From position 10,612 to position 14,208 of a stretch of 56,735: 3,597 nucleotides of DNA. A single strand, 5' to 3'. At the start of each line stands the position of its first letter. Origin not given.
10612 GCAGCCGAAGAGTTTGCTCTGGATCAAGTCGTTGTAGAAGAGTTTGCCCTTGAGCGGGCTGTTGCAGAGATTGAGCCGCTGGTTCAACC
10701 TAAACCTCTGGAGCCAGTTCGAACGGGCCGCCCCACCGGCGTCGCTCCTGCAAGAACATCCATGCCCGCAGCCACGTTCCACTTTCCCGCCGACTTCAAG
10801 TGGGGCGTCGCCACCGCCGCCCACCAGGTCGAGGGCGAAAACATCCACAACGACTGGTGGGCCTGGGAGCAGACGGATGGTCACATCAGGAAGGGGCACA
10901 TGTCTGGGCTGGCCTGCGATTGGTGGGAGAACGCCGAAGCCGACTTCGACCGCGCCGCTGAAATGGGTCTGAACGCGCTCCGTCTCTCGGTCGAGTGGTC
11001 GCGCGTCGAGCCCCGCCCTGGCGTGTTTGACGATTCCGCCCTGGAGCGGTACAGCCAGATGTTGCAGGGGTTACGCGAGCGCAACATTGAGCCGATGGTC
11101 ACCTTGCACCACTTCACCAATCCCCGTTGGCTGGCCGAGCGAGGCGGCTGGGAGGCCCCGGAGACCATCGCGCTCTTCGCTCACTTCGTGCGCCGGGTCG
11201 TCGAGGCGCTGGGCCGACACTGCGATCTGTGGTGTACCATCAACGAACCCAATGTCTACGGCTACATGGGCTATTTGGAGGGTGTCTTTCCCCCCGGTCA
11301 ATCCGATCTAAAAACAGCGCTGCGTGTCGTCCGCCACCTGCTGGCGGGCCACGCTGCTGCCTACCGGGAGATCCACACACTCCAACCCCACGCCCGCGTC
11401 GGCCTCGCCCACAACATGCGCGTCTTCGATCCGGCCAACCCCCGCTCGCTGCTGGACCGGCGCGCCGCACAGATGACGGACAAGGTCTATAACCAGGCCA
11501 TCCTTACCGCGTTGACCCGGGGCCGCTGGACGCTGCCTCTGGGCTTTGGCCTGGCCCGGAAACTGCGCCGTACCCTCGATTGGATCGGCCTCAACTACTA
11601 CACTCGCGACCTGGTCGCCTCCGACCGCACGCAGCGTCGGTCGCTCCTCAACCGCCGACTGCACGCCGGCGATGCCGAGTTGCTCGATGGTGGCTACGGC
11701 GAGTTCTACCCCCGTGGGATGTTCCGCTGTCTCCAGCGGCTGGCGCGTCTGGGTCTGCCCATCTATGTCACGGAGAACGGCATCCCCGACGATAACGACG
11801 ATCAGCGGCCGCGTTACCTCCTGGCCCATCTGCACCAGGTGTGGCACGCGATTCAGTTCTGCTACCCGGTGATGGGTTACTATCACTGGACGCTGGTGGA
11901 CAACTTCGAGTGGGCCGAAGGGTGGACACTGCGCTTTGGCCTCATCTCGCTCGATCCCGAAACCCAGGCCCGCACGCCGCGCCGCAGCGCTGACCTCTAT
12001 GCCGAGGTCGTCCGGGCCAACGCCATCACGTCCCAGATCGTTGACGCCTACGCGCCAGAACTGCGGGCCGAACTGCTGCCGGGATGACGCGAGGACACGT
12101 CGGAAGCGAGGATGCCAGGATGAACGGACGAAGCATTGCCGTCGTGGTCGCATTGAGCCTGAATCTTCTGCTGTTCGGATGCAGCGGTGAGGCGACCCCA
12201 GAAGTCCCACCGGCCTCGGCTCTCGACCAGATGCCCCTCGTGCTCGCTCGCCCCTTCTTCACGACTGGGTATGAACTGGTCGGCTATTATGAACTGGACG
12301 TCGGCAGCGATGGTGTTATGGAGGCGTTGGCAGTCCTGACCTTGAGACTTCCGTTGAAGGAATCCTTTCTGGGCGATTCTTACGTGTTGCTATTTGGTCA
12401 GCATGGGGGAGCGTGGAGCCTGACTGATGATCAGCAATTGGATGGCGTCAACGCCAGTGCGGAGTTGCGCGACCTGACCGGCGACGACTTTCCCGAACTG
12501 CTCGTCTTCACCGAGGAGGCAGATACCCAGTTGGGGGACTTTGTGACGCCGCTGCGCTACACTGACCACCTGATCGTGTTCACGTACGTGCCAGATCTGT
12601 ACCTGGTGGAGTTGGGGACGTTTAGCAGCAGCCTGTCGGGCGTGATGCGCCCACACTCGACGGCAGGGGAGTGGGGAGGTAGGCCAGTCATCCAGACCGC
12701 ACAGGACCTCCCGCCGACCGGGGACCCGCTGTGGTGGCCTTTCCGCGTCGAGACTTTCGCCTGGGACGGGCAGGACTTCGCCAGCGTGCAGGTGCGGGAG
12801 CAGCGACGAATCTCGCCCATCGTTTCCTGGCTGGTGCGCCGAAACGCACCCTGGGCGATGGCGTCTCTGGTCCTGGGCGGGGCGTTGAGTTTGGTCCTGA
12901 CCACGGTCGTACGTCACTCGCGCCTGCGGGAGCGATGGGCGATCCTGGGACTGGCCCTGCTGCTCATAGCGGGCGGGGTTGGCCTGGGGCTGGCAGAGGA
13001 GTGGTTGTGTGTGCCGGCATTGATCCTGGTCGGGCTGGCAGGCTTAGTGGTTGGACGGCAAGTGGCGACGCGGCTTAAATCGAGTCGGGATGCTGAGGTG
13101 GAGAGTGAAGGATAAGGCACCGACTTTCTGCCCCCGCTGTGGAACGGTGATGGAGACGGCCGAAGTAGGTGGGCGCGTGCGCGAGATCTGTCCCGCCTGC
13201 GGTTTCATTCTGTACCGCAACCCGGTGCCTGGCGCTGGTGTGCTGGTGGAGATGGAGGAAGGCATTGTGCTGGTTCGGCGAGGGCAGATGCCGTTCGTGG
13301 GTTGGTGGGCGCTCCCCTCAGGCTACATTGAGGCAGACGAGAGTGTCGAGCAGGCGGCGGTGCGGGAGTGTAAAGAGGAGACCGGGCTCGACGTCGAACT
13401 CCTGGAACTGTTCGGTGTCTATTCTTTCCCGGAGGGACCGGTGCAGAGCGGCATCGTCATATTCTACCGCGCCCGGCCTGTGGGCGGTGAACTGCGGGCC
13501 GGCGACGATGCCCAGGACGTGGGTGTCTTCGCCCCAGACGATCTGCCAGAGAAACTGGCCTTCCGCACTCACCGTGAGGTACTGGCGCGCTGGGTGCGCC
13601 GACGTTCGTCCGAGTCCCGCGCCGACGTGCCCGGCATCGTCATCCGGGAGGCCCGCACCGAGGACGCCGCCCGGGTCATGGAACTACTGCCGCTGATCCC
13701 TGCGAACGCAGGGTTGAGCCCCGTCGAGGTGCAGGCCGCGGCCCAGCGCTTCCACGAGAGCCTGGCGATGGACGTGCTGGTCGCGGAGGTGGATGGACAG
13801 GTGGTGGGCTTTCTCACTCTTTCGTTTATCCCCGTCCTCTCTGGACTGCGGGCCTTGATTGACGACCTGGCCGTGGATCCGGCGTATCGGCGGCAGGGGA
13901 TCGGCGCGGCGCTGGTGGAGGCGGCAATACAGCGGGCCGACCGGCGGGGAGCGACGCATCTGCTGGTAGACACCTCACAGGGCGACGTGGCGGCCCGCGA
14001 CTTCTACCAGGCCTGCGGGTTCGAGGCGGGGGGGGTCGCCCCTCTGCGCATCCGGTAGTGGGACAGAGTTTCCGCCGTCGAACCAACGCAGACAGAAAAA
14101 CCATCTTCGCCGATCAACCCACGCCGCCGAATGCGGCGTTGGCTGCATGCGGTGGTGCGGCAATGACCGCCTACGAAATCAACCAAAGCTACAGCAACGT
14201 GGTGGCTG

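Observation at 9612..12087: Orphan ParA-like ATPase translationally coupled to a GH1 beta-glucosidase with a basic tip and acidic tandem-repeat N-terminal extension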

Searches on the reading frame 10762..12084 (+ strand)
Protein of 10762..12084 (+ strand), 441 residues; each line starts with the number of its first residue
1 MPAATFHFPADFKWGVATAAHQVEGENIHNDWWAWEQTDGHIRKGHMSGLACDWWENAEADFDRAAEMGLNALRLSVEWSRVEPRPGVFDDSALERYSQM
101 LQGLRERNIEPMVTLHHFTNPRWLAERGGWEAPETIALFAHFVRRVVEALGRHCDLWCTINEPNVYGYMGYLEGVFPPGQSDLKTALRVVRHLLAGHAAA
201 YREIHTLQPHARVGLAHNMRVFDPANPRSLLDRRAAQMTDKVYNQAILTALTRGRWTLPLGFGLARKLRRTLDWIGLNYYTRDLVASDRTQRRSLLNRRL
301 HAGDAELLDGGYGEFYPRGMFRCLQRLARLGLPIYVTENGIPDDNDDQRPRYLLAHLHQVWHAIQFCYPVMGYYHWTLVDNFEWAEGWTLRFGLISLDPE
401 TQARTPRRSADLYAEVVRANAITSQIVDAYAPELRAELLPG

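Call 21: search_solved_structures(query=window:10762-12084:+, max_evalue=1e-20)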
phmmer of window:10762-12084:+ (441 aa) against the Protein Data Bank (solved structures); distinct sequences matched with E-value up to 1e-20: 186 (the best 60 are shown).
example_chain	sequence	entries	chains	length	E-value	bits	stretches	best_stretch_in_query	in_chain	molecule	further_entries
1vff_A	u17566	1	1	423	4.2e-84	286.3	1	7-434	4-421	beta-glucosidase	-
6z1h_A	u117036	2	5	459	1.2e-83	284.8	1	3-422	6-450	ANCESTRAL RECONSTRUCTED GLYCOSIDASE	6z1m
8in1_A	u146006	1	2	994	5.4e-75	256.3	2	8-203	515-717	Beta-Glucosidase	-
3cmj_A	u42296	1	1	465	1.8e-65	224.8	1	7-422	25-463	Beta-glucosidase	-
4hz6_A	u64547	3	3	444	1.8e-65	224.8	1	7-422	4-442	Beta-glucosidase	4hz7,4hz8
1od0_A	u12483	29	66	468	6.5e-64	219.7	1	7-422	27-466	BETA-GLUCOSIDASE A | BETA-GLUCOSIDASE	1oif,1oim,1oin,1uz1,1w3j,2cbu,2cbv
6ziv_AAA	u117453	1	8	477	1.8e-63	218.2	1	7-428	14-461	Beta-glucosidase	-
5idi_A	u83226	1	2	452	1.1e-62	215.7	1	7-424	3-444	1,4-beta-D-glucan glucohydrolase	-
4ptv_A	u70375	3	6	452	3.4e-61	210.7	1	5-420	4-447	Glycoside hydrolase family 1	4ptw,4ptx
3ta9_A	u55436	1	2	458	3.7e-61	210.6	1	5-420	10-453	Glycoside hydrolase family 1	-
7f1n_A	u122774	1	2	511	1.5e-60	208.6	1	311-431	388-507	Beta-galactosidase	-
9j41_A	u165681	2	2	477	5.5e-60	206.8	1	8-421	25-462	Beta-glucosidase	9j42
9j49_A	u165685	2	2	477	8.4e-60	206.2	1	8-421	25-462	Beta-glucosidase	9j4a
4r27_A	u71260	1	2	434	8.8e-60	206.1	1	5-166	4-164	Glycoside hydrolase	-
6qwi_A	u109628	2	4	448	2.3e-59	204.7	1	5-421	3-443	Beta-glucosidase A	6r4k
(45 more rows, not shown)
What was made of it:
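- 10762..12084 (+): GH1 catalytic domain (TIM barrel). Closest PDB 1VFF, P. horikoshii beta-glycosidase, E=4e-84 (call 21).
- On Glycoside hydrolase family 1: PDB 1VFF E=4e-84 (call 21).
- The closest solved homologue is 1VFF (call 21).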

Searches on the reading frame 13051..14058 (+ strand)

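Call 59: search_protein_families(library=pfam, proteins=[window:13051-14058:+], max_evalue=0.00001)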
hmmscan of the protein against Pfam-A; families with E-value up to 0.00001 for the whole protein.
window:13051-14058:+ (335 aa): 4 families
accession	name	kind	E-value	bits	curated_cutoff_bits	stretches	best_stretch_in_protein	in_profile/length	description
PF00293.34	NUDIX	-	7.7e-23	81.4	21.1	1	59-180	3-133/134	NUDIX domain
PF00583.31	Acetyltransf_1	-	2.5e-21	76.5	20.7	1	238-324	31-116/116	Acetyltransferase (GNAT) family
PF13508.13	Acetyltransf_7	-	2.3e-17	63.5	27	1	242-325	5-83/84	Acetyltransferase (GNAT) domain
PF13673.13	Acetyltransf_10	-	4.3e-13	49.8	23.6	1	227-326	19-109/128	Acetyltransferase (GNAT) domain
